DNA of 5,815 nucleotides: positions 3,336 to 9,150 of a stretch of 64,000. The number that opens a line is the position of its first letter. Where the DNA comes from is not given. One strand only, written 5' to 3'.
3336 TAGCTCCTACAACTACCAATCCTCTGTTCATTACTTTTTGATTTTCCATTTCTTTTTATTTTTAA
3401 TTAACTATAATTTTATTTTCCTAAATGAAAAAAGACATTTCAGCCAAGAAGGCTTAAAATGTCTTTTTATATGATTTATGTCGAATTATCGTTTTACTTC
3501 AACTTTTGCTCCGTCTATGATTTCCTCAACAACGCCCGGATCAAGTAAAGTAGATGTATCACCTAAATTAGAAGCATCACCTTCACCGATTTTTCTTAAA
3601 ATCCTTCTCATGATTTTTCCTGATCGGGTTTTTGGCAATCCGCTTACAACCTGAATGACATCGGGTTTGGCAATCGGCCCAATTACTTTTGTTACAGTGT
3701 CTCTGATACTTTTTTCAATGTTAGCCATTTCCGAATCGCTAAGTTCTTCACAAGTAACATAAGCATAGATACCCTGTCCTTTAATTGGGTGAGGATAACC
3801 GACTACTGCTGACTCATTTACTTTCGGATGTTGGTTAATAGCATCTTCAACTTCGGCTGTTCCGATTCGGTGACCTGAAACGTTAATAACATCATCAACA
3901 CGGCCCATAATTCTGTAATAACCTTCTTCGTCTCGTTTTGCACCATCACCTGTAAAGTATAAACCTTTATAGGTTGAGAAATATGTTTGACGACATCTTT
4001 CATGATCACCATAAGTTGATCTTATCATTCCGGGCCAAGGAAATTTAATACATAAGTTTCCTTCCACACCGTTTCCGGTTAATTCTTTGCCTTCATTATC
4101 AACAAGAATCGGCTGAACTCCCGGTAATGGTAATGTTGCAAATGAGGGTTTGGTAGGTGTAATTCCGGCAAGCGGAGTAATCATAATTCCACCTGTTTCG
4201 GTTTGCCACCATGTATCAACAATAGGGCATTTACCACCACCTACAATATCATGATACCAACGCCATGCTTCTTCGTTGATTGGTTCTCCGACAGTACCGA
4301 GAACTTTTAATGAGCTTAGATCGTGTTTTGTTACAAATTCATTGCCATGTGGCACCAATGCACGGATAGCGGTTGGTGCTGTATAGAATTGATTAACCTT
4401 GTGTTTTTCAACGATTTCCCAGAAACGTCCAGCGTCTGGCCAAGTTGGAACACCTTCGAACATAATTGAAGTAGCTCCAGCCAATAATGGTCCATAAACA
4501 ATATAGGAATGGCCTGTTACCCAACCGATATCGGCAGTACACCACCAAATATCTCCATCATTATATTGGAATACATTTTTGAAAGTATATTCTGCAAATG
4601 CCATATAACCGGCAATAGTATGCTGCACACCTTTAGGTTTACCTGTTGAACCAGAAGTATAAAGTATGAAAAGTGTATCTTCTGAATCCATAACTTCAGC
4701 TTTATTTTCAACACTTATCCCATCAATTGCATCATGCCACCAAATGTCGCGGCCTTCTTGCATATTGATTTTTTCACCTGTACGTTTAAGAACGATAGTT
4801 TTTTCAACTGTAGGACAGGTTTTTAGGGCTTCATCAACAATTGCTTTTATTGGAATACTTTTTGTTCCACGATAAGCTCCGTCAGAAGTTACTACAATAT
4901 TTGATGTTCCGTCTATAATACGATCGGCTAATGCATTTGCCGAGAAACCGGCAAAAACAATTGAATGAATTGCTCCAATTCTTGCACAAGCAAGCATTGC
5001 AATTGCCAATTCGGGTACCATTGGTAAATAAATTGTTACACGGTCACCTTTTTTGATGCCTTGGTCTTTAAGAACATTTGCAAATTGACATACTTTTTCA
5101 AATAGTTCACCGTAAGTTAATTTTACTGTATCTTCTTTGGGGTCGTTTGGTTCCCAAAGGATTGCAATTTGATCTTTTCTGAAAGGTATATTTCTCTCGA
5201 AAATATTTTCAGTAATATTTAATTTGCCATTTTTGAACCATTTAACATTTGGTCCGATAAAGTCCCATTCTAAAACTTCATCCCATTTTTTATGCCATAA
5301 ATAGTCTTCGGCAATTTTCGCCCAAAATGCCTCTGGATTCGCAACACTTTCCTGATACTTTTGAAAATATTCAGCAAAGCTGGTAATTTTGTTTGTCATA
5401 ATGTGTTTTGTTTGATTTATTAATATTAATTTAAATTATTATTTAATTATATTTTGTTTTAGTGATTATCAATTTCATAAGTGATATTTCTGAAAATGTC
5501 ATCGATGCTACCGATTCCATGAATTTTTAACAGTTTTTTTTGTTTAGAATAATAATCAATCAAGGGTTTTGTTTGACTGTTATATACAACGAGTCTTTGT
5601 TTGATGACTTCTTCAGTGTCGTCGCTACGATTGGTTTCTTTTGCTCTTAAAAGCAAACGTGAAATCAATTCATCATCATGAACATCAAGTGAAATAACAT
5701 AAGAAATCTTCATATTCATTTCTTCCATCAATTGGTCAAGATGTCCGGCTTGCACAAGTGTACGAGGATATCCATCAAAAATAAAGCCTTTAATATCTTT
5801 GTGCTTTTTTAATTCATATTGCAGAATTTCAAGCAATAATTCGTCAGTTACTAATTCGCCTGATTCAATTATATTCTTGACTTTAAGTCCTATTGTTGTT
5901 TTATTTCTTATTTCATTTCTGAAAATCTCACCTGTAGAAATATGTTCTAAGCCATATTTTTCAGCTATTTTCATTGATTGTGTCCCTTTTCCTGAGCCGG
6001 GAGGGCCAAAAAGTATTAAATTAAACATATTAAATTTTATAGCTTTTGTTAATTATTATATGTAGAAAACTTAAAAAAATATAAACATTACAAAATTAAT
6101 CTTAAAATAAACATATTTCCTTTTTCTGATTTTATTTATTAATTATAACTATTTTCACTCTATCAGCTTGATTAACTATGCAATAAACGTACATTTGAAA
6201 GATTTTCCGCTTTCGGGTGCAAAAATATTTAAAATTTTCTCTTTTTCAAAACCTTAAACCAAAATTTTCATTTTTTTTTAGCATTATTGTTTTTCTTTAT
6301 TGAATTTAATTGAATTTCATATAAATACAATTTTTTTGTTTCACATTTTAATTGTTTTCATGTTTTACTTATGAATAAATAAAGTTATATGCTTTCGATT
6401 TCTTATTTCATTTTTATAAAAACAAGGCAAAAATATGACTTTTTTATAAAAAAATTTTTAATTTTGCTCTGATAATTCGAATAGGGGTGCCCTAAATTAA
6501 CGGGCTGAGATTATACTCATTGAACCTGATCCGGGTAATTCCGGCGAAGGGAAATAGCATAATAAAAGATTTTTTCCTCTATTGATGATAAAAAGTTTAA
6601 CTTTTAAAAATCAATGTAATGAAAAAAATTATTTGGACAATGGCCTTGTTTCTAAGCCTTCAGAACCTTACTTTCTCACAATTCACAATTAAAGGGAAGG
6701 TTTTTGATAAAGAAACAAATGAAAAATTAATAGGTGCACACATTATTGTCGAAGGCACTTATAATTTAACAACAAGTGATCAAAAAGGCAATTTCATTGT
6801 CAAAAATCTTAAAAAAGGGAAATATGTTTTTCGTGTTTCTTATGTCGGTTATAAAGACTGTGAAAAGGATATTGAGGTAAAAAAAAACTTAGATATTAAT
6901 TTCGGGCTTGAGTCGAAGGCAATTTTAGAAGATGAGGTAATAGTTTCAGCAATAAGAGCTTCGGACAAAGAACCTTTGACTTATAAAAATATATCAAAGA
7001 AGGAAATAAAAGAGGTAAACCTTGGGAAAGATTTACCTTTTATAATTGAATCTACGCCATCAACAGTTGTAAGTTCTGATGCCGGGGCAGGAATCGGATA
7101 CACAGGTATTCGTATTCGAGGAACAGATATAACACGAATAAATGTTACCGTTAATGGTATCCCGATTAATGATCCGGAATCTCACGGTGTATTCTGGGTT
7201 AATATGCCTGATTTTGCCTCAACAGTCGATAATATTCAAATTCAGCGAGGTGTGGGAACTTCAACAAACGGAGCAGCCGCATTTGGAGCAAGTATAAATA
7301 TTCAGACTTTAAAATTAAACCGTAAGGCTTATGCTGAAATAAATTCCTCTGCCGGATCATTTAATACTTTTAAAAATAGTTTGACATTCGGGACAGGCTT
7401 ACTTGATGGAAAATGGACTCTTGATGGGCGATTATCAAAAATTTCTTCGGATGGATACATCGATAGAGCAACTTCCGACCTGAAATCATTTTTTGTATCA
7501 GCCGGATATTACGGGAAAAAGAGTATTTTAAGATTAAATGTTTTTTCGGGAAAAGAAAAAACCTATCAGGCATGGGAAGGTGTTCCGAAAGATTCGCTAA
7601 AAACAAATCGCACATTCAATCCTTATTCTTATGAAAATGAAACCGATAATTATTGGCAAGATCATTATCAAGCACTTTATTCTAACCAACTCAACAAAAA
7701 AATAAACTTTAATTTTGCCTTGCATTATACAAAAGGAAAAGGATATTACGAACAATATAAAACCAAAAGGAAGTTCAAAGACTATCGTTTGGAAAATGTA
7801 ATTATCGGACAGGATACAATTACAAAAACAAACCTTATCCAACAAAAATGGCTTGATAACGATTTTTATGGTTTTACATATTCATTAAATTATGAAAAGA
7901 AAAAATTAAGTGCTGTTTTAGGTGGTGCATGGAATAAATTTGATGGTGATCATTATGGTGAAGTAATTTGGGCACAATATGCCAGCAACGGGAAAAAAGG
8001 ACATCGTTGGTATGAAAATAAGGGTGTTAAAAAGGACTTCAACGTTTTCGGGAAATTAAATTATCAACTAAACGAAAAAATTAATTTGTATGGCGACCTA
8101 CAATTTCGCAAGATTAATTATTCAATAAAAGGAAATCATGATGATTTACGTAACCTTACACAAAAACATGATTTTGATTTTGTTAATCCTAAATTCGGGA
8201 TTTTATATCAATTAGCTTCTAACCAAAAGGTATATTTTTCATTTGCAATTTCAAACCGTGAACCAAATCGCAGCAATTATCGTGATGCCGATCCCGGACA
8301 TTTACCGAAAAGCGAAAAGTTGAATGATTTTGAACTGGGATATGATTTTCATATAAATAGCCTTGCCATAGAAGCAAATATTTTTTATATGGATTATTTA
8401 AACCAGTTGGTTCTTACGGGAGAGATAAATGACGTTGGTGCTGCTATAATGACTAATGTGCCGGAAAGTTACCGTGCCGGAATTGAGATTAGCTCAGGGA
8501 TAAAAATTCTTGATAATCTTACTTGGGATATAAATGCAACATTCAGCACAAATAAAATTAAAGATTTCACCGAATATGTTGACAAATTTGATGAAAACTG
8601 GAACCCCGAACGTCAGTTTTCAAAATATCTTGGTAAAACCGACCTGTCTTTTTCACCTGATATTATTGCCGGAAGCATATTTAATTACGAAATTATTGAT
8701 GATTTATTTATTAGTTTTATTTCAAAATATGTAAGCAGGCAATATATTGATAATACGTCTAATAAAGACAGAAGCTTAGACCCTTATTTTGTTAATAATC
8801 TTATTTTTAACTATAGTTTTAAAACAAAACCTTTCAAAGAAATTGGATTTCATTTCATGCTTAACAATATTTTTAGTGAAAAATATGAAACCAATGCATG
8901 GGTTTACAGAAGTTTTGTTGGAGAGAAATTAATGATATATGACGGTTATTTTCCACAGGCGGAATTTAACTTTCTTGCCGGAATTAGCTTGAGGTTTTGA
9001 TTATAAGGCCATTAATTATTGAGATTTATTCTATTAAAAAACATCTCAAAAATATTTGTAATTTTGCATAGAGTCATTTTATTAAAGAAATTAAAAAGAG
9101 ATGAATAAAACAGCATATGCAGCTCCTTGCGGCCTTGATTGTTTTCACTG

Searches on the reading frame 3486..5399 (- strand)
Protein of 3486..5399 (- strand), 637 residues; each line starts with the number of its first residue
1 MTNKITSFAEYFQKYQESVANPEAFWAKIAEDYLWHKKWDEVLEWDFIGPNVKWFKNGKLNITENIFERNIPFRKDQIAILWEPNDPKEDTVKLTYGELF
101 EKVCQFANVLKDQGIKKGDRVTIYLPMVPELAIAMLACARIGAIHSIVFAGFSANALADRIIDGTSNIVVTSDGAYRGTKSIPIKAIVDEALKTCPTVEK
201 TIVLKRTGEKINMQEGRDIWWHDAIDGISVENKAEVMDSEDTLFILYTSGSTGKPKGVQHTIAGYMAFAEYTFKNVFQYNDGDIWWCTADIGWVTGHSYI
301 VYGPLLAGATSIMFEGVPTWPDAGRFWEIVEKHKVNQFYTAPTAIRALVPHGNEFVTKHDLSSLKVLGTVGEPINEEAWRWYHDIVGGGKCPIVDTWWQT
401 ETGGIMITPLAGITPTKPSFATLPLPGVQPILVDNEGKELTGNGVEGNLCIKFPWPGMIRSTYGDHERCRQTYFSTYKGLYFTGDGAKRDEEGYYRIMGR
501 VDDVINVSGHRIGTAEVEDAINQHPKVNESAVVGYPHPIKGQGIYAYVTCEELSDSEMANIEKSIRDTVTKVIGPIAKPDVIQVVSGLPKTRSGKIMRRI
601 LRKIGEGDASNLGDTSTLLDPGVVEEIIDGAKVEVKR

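Call 24: search_protein_families(library=pfam, proteins=[window:3486-5399:-], max_evalue=0.001)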
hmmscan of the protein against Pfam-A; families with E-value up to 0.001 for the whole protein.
window:3486-5399:- (637 aa): 3 families
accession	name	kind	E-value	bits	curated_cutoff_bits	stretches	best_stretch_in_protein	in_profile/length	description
PF00501.34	AMP-binding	-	1.3e-88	297.9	29.9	1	69-454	3-377/384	AMP-binding enzyme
PF13193.12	AMP-binding_C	-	2.1e-22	80.3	24.5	1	516-595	1-76/76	AMP-binding enzyme C-terminal domain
PF16177.11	ACAS_N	-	1.7e-18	66.6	27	1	11-65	1-54/55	Acetyl-coenzyme A synthetase N-terminus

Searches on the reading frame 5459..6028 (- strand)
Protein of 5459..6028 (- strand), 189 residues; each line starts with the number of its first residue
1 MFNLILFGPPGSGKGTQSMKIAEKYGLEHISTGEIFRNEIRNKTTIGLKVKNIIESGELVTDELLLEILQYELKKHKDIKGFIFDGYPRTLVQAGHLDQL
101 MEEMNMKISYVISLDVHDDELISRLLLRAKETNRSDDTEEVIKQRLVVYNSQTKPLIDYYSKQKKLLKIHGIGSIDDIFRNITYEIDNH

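Call 24: search_protein_families(library=pfam, proteins=[window:5459-6028:-], max_evalue=0.001)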
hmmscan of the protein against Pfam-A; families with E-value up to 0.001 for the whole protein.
window:5459-6028:- (189 aa): 5 families
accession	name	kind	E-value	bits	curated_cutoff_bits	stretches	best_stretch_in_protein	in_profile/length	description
PF00406.28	ADK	-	2e-53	181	26.8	1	6-164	1-150/151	Adenylate kinase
PF13207.12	AAA_17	-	5.6e-33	114.5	27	1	7-143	1-136/136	AAA domain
PF13238.12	AAA_18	-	7.7e-09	36.5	29.4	1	5-139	2-124/128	AAA domain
PF13671.12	AAA_33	-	3e-06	28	27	1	5-145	3-136/143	AAA domain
PF02224.24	Cytidylate_kin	-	0.00046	20.4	26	1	8-38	5-35/211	Cytidylate kinase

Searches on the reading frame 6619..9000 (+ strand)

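Call 24: search_protein_families(library=pfam, proteins=[window:6619-9000:+], max_evalue=0.001)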
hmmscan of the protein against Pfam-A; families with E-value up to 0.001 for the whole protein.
window:6619-9000:+ (793 aa): 4 families
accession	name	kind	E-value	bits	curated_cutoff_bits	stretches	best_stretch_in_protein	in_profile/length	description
PF13715.12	CarbopepD_reg_2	-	2e-22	79.5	32.2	1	24-109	1-88/88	CarboxypepD_reg-like domain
PF00593.30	TonB_dep_Rec_b-barrel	-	1e-20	75.5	27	1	306-737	11-425/436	TonB dependent receptor-like, beta-barrel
PF13620.12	CarboxypepD_reg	-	5.9e-12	46.2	32.3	1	23-97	1-81/82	Carboxypeptidase regulatory-like domain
PF07715.20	Plug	-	2.9e-09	37.8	23.9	1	120-224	7-106/107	TonB-dependent Receptor Plug Domain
